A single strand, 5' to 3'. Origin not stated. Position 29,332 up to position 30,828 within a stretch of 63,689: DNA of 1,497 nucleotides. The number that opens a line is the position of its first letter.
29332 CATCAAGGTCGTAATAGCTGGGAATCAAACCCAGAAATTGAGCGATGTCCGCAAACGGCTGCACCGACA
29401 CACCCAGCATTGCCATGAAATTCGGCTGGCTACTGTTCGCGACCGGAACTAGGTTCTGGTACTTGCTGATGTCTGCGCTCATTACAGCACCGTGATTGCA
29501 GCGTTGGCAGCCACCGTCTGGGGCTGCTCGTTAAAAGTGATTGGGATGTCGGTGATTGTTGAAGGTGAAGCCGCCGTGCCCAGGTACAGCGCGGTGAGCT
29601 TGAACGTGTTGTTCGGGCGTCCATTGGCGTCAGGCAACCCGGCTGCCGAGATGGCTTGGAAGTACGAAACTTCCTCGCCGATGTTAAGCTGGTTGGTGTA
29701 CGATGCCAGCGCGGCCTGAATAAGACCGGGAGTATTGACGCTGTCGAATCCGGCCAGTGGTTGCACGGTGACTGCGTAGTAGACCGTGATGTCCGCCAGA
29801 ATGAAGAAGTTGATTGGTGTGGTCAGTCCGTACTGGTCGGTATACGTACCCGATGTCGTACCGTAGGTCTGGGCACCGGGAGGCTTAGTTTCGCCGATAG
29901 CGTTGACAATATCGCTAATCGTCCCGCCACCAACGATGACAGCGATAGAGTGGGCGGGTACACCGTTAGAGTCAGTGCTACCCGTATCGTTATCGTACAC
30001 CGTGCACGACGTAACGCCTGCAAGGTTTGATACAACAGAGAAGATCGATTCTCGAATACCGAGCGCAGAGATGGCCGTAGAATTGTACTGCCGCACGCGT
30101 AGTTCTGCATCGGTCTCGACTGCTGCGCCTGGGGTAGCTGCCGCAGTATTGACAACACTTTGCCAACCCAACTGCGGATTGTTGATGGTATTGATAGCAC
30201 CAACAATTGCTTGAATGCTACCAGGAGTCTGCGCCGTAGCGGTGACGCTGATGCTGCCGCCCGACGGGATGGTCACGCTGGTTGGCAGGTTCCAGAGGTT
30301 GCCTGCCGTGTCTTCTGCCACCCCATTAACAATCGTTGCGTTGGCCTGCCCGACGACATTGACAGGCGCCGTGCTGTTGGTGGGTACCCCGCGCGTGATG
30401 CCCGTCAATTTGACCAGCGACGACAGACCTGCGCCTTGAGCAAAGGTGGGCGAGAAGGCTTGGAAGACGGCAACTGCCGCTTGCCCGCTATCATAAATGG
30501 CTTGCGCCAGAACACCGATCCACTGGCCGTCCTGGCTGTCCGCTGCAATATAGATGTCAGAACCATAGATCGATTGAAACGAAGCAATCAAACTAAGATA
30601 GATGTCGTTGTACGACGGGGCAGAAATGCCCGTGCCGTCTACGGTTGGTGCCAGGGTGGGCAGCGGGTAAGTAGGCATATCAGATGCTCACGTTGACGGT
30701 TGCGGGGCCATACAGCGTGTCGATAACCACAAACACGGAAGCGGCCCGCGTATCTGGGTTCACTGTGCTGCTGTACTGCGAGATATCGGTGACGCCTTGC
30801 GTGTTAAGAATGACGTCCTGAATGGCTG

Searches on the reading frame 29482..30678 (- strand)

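Call 80: search_protein_families(library=pfam, proteins=[window:29482-30678:-], max_evalue=0.001)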
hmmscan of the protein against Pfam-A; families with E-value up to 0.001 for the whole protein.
window:29482-30678:- (398 aa): 1 family
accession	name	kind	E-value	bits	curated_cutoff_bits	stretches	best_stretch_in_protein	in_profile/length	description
PF04865.19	Baseplate_J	-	4.4e-14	52.8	21.1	1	85-338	5-248/255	Baseplate J-like protein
